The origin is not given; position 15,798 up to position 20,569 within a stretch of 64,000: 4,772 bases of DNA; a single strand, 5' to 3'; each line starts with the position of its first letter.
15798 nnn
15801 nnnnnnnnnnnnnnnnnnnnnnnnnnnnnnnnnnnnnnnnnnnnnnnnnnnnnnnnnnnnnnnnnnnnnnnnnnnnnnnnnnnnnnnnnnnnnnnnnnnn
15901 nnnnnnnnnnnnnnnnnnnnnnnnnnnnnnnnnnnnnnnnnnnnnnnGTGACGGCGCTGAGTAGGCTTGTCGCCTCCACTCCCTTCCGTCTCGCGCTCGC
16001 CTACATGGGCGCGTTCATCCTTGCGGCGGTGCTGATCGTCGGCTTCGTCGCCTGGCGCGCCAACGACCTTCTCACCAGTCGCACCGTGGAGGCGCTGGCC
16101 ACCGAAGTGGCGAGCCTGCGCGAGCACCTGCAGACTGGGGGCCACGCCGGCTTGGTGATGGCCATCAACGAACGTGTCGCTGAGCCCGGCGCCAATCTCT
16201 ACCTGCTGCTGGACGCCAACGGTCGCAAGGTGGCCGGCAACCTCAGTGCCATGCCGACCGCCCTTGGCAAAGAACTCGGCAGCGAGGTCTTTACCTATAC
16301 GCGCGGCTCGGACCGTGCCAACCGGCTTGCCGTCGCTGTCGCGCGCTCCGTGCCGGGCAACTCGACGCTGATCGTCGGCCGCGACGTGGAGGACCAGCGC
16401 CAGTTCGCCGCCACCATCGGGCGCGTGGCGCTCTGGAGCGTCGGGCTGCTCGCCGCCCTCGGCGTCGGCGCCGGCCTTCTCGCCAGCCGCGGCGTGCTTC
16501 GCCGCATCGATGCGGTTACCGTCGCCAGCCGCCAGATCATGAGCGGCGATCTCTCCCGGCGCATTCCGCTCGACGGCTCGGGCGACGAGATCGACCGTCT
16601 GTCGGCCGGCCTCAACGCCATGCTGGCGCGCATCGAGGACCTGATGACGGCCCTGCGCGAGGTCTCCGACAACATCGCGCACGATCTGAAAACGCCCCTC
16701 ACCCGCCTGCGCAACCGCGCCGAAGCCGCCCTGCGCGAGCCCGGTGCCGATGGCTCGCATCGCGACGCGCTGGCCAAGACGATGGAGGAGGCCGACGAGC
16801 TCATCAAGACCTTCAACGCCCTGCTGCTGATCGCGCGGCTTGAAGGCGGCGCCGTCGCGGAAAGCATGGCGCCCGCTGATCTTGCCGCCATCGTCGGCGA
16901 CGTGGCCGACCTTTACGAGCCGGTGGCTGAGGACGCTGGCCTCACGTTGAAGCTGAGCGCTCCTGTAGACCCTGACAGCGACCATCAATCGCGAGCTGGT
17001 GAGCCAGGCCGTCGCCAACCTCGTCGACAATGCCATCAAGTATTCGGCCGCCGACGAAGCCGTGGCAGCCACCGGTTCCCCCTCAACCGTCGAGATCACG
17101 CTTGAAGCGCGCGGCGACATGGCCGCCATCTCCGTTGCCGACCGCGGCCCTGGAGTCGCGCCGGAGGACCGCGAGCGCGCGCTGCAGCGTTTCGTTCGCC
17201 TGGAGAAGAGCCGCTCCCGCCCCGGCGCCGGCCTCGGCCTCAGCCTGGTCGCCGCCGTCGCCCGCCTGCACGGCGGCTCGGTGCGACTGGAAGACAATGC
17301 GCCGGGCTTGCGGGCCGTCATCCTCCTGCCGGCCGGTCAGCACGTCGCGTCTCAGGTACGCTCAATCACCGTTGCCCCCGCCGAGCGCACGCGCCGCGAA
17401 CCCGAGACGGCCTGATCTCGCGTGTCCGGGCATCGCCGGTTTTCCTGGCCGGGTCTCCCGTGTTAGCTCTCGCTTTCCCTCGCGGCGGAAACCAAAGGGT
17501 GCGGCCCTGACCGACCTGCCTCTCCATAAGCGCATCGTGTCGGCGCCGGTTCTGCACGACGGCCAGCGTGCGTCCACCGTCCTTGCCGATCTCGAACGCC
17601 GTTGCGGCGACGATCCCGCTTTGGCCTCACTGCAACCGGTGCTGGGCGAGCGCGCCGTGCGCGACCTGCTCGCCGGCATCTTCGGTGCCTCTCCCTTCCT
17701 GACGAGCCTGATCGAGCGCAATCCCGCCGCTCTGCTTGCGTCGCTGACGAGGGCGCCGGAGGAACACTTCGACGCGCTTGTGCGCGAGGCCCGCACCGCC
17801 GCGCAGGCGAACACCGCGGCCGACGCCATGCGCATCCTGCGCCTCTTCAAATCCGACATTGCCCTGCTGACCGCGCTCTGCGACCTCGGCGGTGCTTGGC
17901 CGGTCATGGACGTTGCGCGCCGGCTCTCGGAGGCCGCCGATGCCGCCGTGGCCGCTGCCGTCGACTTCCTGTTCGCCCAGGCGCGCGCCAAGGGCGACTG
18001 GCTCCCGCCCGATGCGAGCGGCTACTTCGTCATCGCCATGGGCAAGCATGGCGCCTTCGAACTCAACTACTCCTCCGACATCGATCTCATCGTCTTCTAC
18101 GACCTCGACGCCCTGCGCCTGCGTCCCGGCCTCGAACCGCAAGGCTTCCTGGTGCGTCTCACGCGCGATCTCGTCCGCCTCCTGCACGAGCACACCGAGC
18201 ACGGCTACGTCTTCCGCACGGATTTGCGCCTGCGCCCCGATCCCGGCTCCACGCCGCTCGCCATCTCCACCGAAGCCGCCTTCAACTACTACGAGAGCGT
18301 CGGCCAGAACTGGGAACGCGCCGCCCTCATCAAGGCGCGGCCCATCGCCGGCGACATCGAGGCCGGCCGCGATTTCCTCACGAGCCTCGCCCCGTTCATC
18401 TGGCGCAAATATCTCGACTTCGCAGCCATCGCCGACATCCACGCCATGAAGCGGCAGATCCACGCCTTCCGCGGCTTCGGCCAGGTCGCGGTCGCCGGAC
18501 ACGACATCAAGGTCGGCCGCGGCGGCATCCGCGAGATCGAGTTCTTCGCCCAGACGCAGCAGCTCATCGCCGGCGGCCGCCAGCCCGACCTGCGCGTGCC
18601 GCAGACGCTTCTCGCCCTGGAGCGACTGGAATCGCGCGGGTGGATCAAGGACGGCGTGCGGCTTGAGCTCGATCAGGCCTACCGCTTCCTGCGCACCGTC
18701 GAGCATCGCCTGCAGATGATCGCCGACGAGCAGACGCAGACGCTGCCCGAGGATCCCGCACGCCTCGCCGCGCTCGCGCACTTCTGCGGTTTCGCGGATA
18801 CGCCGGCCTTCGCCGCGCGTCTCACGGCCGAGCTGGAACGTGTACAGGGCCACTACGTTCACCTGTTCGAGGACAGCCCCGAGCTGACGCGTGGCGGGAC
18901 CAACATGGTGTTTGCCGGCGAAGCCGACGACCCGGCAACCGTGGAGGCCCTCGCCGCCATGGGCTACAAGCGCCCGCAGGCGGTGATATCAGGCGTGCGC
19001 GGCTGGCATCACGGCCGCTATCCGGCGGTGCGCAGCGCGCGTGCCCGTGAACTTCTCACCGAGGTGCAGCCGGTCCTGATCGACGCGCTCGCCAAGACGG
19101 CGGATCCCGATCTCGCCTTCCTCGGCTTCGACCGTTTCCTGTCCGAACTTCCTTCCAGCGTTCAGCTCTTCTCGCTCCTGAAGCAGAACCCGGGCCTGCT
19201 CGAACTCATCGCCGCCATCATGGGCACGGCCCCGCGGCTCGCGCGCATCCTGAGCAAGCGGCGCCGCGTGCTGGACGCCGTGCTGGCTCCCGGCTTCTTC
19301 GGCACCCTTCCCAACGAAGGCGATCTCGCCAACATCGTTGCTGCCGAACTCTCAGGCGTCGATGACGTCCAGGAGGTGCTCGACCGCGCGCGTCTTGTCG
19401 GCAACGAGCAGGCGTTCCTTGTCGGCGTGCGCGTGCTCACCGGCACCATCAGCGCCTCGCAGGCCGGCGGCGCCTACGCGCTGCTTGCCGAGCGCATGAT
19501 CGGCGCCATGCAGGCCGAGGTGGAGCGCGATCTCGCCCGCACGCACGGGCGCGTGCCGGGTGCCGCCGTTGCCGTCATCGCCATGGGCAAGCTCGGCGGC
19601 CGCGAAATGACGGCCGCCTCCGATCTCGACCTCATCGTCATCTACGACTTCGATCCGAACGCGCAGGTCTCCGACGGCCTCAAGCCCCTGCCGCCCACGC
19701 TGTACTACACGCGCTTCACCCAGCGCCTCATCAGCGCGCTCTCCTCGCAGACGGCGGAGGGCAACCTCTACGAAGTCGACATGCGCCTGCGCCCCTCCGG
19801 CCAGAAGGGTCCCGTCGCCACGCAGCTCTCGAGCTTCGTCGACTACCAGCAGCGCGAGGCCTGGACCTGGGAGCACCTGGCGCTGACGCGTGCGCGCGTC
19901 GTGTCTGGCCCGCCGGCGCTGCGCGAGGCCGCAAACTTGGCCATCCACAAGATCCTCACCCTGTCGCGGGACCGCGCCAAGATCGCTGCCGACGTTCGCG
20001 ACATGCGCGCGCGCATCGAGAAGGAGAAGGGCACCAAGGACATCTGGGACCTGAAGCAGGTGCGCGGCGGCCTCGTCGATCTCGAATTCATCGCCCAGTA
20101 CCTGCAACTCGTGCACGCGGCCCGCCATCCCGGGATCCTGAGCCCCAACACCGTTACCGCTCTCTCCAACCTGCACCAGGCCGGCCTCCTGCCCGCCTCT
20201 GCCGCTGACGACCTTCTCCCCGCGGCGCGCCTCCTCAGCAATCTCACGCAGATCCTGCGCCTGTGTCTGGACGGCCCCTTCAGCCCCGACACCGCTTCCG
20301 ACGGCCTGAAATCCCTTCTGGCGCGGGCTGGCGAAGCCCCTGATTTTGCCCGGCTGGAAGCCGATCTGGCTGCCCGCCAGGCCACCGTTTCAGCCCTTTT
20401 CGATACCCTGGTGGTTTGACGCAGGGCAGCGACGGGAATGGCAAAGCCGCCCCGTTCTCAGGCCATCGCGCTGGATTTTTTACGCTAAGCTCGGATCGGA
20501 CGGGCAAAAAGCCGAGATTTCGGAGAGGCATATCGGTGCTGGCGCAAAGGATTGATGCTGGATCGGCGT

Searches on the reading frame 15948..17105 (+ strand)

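Call 93: search_protein_families(library=pfam, proteins=[window:15948-17105:+], max_evalue=0.0001)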
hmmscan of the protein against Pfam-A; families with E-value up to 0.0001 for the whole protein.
window:15948-17105:+ (385 aa): 2 families
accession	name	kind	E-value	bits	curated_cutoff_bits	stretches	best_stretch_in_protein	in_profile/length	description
PF00672.30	HAMP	-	1.1e-11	45.3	25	1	179-231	2-53/53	HAMP domain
PF00512.31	HisKA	-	6.2e-11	42.6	26.9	1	236-301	2-66/66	His Kinase A (phospho-acceptor) domain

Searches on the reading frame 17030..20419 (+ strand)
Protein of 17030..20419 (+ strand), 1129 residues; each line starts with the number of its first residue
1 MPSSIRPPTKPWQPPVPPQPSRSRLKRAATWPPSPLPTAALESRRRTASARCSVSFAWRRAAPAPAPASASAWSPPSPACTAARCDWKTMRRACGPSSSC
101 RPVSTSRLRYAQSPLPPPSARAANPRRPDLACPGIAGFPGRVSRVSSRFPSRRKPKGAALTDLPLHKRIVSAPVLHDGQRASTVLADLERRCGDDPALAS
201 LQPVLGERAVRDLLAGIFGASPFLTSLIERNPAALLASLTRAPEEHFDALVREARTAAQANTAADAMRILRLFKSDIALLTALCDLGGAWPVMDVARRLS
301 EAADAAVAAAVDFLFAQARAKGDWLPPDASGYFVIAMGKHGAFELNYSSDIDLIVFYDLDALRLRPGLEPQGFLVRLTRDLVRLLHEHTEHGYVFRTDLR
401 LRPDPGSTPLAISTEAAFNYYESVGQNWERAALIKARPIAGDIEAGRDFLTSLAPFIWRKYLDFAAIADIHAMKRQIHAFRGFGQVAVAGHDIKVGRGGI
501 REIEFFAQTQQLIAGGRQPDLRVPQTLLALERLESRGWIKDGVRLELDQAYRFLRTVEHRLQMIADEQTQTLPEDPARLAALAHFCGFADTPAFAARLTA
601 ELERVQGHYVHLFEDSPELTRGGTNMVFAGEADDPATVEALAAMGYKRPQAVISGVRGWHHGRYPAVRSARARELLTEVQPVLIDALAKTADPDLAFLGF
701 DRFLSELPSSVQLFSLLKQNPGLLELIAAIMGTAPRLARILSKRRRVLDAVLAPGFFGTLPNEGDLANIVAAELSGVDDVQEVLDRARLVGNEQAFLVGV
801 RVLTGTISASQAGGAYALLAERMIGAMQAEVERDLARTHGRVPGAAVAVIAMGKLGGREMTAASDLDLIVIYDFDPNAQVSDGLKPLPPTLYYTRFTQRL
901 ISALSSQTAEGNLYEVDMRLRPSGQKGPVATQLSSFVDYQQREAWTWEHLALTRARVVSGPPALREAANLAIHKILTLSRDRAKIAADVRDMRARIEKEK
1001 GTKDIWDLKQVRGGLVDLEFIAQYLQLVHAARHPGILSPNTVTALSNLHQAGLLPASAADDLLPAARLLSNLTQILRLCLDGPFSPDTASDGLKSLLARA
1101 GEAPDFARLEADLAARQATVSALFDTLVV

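Call 44: search_protein_families(library=pfam, proteins=[window:17030-20419:+], max_evalue=0.01)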
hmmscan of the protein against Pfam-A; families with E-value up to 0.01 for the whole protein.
window:17030-20419:+ (1129 aa): 3 families
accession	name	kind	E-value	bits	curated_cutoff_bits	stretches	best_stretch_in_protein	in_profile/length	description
PF03710.21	GlnE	-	7e-117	389.7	24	2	214-450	4-250/252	Glutamate-ammonia ligase adenylyltransferase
PF08335.16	GlnD_UR_UTase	-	2.4e-41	141.5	21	2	486-612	21-140/141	GlnD PII-uridylyltransferase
PF10335.14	DUF294_C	-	0.0042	17.3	22.5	0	1013-1072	41-95/145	Putative nucleotidyltransferase substrate binding domain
